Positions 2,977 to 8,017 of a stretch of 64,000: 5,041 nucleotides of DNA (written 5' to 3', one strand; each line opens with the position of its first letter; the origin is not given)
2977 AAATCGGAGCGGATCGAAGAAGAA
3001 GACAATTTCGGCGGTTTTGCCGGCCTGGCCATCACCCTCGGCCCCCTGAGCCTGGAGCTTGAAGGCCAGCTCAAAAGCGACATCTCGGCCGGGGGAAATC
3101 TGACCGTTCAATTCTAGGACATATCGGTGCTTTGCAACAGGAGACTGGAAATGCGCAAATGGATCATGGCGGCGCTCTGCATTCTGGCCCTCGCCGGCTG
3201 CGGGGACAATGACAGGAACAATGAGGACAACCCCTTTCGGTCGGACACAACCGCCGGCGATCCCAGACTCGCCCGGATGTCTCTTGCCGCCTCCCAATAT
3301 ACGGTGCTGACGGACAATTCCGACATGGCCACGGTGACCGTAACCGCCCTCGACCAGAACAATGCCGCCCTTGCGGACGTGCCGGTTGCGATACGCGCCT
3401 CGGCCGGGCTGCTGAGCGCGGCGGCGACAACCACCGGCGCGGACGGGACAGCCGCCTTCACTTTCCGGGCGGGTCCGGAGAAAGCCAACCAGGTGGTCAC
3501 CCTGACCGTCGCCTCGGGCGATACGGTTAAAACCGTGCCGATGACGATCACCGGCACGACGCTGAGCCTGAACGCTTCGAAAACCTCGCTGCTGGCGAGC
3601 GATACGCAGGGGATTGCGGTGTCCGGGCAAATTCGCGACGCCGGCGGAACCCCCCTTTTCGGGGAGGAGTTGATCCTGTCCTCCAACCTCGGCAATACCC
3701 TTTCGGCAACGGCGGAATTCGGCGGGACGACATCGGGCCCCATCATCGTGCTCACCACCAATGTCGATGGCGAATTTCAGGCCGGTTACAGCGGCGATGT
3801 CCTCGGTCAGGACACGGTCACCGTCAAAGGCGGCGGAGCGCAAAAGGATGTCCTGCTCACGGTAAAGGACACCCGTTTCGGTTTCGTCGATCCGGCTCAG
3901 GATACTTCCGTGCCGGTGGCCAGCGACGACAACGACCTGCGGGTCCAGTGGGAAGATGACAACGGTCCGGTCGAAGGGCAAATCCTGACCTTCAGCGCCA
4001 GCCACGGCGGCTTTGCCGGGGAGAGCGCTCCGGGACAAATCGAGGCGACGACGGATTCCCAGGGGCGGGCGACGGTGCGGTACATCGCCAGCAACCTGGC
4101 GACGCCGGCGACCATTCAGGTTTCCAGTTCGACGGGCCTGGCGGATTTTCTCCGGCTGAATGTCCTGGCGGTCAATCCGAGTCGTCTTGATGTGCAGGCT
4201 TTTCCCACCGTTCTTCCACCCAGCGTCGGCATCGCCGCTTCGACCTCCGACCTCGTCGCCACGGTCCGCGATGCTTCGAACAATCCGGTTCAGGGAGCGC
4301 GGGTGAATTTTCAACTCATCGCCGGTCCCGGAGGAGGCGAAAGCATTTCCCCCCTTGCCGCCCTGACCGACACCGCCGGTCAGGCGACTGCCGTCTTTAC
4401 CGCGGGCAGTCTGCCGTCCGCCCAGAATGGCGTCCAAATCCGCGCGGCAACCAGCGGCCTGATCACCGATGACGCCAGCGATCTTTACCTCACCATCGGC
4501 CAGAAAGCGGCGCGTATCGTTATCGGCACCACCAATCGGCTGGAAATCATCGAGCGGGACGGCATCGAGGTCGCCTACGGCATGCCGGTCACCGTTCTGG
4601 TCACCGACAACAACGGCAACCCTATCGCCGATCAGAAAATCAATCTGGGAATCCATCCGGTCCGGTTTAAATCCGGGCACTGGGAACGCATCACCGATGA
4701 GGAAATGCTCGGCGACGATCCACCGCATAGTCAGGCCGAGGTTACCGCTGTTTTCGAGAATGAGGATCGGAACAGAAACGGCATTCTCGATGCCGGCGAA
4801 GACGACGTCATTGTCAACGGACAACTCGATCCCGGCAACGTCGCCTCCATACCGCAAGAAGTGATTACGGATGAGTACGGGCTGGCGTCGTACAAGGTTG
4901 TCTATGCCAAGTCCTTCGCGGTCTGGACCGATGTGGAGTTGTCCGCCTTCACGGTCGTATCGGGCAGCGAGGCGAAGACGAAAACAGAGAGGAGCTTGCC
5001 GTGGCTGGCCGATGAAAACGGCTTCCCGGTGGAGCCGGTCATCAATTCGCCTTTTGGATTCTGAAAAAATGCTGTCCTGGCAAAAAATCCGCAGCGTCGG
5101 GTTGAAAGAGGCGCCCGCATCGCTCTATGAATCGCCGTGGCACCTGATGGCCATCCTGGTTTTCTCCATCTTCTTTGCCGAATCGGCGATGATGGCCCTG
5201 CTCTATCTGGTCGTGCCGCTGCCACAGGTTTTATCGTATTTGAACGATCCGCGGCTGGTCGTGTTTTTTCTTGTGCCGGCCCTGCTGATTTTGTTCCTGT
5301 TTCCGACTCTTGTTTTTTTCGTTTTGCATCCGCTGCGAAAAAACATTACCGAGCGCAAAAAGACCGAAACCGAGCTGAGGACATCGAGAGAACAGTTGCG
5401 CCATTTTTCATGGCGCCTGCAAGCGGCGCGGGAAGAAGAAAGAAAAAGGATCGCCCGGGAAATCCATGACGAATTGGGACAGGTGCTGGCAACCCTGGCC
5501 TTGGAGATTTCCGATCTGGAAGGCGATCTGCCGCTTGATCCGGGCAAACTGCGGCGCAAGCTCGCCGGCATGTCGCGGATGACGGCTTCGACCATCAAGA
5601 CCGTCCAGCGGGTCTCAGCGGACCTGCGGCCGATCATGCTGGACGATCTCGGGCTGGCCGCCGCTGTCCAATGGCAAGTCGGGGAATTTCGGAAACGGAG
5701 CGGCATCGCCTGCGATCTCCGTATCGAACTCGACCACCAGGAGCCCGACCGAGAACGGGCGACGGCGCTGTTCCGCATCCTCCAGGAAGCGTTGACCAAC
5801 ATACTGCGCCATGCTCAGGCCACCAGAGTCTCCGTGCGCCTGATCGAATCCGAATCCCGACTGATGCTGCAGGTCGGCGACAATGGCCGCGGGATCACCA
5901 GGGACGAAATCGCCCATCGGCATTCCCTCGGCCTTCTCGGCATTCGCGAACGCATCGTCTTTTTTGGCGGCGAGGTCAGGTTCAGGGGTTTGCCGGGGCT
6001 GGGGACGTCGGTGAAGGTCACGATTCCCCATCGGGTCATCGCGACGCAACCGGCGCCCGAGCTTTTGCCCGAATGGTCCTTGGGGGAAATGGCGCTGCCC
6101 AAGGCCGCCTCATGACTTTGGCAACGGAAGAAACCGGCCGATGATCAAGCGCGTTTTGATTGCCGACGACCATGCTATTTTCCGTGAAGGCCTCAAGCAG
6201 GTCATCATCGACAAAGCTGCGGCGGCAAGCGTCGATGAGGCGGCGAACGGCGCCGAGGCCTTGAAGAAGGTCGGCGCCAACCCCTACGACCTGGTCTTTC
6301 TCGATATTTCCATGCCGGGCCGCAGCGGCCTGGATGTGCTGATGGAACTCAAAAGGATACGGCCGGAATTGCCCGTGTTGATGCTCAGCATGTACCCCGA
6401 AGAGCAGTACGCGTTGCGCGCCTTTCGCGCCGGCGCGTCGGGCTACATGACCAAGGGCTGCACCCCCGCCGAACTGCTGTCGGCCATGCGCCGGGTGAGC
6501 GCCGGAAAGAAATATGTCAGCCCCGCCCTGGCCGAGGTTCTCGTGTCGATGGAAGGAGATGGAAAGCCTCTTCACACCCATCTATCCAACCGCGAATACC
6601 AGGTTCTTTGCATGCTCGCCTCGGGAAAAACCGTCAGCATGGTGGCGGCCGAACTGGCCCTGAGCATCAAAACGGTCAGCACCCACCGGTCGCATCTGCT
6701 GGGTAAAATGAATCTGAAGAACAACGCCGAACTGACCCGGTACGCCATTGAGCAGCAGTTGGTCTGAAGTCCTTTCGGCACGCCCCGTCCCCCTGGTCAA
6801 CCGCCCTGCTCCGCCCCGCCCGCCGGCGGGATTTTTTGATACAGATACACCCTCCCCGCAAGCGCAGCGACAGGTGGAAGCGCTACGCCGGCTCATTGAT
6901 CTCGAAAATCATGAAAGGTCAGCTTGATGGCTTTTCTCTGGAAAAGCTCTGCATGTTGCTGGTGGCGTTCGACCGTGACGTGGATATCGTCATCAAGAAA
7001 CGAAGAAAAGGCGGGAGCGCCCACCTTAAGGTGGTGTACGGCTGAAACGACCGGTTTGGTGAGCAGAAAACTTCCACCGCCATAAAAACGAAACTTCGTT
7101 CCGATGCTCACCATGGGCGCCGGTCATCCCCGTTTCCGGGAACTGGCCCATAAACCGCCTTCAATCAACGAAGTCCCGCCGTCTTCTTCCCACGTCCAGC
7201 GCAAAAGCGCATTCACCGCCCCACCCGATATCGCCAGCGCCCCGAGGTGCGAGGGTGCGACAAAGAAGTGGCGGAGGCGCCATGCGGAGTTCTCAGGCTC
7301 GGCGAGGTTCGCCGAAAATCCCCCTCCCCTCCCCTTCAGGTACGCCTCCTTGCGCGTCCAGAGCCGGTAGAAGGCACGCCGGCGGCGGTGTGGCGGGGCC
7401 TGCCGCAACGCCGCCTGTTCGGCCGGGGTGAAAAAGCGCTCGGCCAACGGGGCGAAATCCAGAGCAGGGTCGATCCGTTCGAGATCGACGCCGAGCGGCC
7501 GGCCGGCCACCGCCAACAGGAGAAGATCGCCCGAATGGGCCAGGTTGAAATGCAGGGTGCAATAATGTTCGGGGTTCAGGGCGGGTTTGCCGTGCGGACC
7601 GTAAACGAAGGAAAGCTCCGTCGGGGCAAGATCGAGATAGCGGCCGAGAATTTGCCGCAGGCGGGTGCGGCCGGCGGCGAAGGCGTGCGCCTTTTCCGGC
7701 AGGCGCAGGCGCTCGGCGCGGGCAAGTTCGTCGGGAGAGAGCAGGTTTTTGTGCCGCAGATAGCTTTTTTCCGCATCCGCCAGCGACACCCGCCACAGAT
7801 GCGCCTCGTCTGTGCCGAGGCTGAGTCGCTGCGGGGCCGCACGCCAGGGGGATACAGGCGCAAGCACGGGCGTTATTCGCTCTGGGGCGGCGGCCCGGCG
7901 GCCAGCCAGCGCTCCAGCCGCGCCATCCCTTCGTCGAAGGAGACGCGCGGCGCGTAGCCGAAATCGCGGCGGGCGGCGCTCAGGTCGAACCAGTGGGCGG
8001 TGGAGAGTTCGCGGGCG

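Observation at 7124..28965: One 21.8-kb co-directional unit fuses an anaerobic PUFA-type synthase (PfaD-PfaA-PfaC) to a complete OleABCD olefin pathway plus its PPTase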

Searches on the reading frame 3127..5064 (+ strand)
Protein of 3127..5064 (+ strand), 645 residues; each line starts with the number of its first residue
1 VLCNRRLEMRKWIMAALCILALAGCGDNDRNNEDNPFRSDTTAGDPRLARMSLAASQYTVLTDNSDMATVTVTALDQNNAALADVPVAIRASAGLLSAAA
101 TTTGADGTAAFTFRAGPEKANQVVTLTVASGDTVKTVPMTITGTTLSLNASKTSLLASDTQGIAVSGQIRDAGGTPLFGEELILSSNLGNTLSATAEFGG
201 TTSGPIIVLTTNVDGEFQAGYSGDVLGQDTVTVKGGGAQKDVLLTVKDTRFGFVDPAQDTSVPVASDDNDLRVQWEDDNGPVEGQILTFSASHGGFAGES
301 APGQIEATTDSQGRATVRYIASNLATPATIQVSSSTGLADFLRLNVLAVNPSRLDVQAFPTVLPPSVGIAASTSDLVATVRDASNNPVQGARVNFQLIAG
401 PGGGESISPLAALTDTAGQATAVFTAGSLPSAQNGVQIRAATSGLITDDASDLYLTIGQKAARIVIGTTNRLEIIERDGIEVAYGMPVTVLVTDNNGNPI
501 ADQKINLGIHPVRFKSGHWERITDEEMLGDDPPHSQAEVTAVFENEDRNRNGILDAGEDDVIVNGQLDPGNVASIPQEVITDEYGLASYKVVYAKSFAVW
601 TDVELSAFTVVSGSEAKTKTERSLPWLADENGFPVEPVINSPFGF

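Call 52: search_protein_families(library=pfam, proteins=[window:3127-5064:+], max_evalue=0.0001)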
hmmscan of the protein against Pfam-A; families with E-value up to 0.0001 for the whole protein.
window:3127-5064:+ (645 aa): 3 families
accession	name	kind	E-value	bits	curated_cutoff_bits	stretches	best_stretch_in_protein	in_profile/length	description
PF02369.22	Big_1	-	3.8e-30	104.3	34.9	2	51-141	2-92/93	Bacterial Ig-like domain (group 1)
PF09134.16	Invasin_D3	-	1.1e-15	58.3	33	2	371-431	19-74/98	Invasin, domain 3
PF17789.7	MG4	-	5.8e-08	33.3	24.7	0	69-128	17-73/95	Macroglobulin domain MG4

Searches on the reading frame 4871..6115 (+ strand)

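Call 52: search_protein_families(library=pfam, proteins=[window:4871-6115:+], max_evalue=0.0001)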
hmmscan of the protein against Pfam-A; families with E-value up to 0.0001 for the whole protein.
window:4871-6115:+ (414 aa): 2 families
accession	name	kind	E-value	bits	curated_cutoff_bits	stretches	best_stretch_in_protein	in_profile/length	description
PF02518.31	HATPase_c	-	1e-13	52.1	26.4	1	297-387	3-109/111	Histidine kinase-, DNA gyrase B-, and HSP90-like ATPase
PF07730.19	HisKA_3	-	5e-13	49.8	24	1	190-254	1-65/68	Histidine kinase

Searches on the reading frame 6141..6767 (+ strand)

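Call 52: search_protein_families(library=pfam, proteins=[window:6141-6767:+], max_evalue=0.0001)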
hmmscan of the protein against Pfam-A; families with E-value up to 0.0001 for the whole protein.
window:6141-6767:+ (208 aa): 2 families
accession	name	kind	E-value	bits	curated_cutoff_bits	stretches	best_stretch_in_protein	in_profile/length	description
PF00072.30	Response_reg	-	7.9e-30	103.7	30.2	1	5-116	1-110/111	Response regulator receiver domain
PF00196.25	GerE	-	1.6e-17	63.3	23.5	1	147-202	2-57/57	Bacterial regulatory proteins, luxR family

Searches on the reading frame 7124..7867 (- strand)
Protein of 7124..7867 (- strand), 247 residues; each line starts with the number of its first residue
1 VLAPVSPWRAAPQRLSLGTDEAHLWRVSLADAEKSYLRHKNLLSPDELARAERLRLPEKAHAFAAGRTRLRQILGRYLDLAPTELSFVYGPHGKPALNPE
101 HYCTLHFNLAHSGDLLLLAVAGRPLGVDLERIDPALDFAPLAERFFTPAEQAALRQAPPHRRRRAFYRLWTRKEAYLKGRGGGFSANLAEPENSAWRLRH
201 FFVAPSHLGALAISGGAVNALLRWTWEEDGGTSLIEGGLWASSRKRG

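Call 5: search_protein_families(library=pfam, proteins=[window:7124-7867:-], max_evalue=0.001)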
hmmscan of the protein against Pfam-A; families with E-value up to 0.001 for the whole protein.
window:7124-7867:- (247 aa): 2 families
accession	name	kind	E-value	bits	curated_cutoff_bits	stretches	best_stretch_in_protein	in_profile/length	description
PF01648.25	ACPS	-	1e-17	64.6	25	1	124-190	1-73/111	4'-phosphopantetheinyl transferase superfamily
PF22624.1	AASDHPPT_N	-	5.7e-07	30.1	27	1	34-119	8-96/100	4'-phosphopantetheinyl transferase, N-terminal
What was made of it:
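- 7124..7867 (-): pfaE-type (Sfp/HetI-like) phosphopantetheinyl transferase. Pfam ACPS and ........_N (call 5).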

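Call 6: search_protein_families(library=ncbifam, proteins=[window:7124-7867:-], max_evalue=0.00001)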
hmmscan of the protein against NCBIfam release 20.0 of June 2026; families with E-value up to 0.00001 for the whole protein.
window:7124-7867:- (247 aa): 4 families
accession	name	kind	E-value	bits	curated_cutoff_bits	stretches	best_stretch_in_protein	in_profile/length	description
NF042922.1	4PPT_HetI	equivalog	9.4e-52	175.7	370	1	7-185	4-184/235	4'-phosphopantetheinyl transferase HetI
NF007676.0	PRK10351.1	equivalog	4e-22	78.8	174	1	53-183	22-146/195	4'-phosphopantetheinyl transferase AcpT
NF047349.1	4PPT_AusB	equivalog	3.1e-13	49.7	225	1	74-189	52-157/205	aureusimine biosynthesis 4'-phosphopantetheinyl transferase AusB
TIGR00556.1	pantethn_trn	domain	3.2e-09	37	45.35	1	124-186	4-70/128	phosphopantetheine--protein transferase domain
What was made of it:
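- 7124..7867 (-): HetI model at 176 bits (call 6).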
